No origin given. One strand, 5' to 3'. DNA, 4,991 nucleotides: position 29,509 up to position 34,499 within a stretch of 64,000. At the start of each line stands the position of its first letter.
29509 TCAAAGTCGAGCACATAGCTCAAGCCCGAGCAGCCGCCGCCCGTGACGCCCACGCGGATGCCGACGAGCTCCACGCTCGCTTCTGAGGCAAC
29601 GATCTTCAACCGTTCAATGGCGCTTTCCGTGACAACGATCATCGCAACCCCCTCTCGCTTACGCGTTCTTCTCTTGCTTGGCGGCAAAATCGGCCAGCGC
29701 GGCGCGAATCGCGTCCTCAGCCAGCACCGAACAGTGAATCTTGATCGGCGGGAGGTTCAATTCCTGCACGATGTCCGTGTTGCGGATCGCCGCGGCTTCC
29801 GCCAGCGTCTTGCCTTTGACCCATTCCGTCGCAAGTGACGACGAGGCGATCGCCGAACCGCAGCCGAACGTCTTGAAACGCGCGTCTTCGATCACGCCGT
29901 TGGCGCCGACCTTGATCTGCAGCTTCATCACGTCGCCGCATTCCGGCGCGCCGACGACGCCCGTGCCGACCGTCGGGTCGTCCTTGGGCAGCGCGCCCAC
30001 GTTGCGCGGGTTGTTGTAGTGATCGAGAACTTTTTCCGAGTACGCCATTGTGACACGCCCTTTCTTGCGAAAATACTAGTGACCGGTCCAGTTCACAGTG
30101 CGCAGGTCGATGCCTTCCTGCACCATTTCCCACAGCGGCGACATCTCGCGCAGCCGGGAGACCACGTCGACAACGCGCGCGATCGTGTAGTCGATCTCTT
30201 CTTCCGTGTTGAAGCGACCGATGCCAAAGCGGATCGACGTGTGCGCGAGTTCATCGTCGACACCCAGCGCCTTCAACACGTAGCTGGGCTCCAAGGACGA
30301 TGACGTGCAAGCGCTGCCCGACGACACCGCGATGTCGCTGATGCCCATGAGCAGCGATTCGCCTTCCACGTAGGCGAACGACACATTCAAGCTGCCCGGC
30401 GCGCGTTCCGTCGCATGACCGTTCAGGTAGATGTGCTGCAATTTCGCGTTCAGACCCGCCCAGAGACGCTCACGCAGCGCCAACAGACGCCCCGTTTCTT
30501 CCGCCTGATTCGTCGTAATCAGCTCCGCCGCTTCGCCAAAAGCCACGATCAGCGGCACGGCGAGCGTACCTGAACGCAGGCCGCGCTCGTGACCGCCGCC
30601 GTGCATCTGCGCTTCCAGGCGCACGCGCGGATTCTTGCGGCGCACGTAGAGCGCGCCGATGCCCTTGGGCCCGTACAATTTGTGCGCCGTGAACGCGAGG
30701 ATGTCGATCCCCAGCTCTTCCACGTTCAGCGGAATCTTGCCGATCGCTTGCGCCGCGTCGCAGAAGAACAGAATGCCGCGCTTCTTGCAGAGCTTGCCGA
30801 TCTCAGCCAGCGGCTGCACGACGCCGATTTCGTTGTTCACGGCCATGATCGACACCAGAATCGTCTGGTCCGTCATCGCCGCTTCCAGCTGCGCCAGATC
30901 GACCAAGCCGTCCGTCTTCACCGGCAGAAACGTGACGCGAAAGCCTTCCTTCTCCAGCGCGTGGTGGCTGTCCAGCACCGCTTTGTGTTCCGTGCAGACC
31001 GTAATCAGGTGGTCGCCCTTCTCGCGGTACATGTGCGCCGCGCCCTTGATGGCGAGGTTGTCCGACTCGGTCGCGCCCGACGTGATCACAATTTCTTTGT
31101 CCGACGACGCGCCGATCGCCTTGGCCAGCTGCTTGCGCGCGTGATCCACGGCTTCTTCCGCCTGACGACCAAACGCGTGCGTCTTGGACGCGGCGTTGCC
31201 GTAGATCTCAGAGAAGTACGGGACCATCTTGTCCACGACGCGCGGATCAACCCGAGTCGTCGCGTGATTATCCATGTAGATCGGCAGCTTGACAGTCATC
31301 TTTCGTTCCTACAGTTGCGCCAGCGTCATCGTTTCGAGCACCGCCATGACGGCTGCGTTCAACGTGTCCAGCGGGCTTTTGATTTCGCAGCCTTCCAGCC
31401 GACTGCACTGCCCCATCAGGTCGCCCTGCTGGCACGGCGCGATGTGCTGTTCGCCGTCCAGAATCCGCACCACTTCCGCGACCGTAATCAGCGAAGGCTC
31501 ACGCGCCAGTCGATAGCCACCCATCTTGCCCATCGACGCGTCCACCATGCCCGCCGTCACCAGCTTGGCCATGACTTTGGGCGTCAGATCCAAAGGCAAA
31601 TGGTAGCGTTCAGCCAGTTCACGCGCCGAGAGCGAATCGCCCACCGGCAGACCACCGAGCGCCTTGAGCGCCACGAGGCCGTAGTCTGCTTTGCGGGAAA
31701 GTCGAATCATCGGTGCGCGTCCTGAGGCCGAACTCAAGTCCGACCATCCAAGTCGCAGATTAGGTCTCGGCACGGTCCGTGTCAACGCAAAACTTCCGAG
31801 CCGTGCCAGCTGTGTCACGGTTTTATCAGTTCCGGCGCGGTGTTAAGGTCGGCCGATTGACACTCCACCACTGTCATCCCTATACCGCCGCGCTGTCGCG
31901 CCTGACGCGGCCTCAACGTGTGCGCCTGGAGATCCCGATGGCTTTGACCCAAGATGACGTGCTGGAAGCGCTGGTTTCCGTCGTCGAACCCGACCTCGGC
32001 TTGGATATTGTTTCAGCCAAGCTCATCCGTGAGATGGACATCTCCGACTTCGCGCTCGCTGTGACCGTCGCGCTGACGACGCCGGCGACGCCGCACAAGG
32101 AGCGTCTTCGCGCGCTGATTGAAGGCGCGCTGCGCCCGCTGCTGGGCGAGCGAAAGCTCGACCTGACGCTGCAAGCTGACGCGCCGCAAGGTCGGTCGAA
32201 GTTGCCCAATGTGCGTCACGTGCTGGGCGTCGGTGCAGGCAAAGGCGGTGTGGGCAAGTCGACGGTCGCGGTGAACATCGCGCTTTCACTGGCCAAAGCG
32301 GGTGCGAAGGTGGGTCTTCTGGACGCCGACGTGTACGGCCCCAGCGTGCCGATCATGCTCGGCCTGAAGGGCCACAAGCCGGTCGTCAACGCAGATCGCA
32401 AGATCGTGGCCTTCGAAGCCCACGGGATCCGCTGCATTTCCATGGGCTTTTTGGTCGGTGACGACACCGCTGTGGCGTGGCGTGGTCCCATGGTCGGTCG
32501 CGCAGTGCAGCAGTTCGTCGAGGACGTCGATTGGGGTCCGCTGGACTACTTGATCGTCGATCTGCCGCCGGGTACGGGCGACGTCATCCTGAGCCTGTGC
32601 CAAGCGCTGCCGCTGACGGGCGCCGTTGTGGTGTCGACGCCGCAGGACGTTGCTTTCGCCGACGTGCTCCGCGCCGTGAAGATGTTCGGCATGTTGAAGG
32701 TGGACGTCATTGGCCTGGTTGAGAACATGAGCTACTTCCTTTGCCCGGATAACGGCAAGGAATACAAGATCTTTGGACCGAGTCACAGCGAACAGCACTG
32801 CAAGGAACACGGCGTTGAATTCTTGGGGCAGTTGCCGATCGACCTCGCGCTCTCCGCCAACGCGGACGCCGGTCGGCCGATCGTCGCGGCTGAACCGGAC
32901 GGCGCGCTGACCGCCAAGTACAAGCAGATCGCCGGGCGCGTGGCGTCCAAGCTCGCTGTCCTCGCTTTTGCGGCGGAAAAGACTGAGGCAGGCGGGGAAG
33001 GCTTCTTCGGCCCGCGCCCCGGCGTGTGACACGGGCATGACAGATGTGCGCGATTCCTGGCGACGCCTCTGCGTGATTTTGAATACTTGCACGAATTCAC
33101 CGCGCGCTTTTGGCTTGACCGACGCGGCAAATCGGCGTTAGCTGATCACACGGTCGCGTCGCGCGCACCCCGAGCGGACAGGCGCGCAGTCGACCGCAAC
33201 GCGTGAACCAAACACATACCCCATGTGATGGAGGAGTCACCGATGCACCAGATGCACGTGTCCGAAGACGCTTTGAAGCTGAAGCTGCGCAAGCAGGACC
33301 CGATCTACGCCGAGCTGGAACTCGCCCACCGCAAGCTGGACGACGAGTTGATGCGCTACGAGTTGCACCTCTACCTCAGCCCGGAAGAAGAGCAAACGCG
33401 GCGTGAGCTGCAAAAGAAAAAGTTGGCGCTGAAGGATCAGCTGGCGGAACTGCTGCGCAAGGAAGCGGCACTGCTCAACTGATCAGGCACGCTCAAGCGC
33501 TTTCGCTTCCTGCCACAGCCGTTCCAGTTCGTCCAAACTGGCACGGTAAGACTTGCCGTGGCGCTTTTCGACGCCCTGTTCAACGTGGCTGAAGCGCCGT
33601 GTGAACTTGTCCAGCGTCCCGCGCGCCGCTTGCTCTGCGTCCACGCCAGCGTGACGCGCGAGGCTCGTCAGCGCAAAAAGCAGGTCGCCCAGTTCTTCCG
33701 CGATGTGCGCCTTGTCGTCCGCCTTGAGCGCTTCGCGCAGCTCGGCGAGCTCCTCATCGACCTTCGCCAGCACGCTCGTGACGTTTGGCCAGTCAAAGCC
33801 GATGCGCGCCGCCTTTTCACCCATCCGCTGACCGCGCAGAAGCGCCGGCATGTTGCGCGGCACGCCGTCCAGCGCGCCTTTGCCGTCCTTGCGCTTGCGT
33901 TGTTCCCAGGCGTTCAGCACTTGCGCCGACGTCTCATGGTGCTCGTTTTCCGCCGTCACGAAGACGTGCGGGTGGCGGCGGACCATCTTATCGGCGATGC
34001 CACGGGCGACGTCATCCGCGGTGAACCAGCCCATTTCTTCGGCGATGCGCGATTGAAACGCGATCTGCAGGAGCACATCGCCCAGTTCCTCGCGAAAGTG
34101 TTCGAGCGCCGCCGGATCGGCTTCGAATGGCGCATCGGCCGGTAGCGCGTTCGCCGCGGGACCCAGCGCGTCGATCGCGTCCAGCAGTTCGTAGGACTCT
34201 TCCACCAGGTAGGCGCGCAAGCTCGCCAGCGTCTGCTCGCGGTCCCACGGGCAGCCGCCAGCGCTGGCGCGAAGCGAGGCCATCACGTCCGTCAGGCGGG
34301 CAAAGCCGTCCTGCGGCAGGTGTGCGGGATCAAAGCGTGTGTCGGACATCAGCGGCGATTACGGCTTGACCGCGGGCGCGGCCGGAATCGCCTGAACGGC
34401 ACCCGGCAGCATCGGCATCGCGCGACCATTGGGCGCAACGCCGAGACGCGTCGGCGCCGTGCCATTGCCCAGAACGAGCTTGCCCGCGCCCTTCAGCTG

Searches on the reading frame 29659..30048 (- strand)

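Call 77: search_protein_families(library=pfam, proteins=[window:29659-30048:-], max_evalue=0.001)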
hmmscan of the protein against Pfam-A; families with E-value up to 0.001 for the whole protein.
window:29659-30048:- (129 aa): 1 family
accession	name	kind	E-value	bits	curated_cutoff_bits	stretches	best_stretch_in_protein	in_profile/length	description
PF01592.21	NifU_N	-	4.9e-51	172.6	22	1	2-127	1-126/127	NifU-like N terminal domain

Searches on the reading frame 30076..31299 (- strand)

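Call 6: search_protein_families(library=pfam, proteins=[window:30076-31299:-], max_evalue=0.001)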
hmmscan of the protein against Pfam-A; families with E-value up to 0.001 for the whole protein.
window:30076-31299:- (407 aa): 5 families
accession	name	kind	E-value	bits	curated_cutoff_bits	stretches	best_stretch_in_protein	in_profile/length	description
PF00266.25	Aminotran_5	-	4.1e-87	293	21.5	1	7-371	1-370/371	Aminotransferase class-V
PF01041.23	DegT_DnrJ_EryC1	-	3.8e-07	30.1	19.8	1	68-188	40-152/360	DegT/DnrJ/EryC1/StrS aminotransferase family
PF00155.27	Aminotran_1_2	-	2.9e-06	27.2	19.7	1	53-289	46-297/361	Aminotransferase class I and II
PF01212.27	Beta_elim_lyase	-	7.9e-05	22.6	27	1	68-262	47-252/288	Beta-eliminating lyase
PF01053.26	Cys_Met_Meta_PP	-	0.00035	19.7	27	1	38-207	41-198/381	Cys/Met metabolism PLP-dependent enzyme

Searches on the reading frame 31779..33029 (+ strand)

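Call 6: search_protein_families(library=pfam, proteins=[window:31779-33029:+], max_evalue=0.001)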
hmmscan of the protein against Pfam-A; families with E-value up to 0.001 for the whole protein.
window:31779-33029:+ (416 aa): 7 families
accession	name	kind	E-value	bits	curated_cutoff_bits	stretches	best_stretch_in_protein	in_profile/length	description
PF10609.15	ParA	-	1e-95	320.3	27.1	1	144-388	1-245/246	NUBPL iron-transfer P-loop NTPase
PF01883.24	FeS_assembly_P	-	1e-12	48.6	23.5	1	59-123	2-66/73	Iron-sulfur cluster assembly protein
PF01656.29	CbiA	-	8.3e-11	42.4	25.4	1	153-362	5-119/125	CobQ/CobB/MinD/ParA nucleotide binding domain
PF13614.12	AAA_31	-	5.5e-08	33.4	27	1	149-185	4-40/177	AAA domain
PF09140.17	MipZ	-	4.5e-07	29.9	20.7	1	147-186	1-40/262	ATPase MipZ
PF00142.24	Fer4_NifH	-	1.5e-05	25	25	1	154-390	7-246/271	4Fe-4S iron sulfur cluster binding proteins, NifH/frxC family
PF02374.21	ArsA_ATPase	-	0.00018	21.3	24.3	0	153-184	7-38/305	Anion-transporting ATPase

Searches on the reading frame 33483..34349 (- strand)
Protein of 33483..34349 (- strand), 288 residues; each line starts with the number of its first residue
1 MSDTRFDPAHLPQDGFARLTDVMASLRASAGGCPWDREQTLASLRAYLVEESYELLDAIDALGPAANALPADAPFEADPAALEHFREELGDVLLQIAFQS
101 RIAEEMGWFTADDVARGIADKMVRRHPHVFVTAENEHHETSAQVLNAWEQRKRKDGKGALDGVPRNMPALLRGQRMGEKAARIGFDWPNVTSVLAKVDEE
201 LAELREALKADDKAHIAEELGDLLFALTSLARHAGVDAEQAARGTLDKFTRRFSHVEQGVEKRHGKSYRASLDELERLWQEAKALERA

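Call 6: search_protein_families(library=pfam, proteins=[window:33483-34349:-], max_evalue=0.001)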
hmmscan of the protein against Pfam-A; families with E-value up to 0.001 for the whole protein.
window:33483-34349:- (288 aa): 3 families
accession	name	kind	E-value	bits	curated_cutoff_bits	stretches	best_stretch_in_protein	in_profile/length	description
PF03819.22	MazG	-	2.9e-38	130.4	22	2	39-130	1-74/74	MazG nucleotide pyrophosphohydrolase domain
PF01503.22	PRA-PH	-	6.7e-12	46.1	21.3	1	192-240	27-77/86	Phosphoribosyl-ATP pyrophosphohydrolase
PF12643.12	MazG-like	-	0.00063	20.4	27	0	201-248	19-65/85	MazG-like family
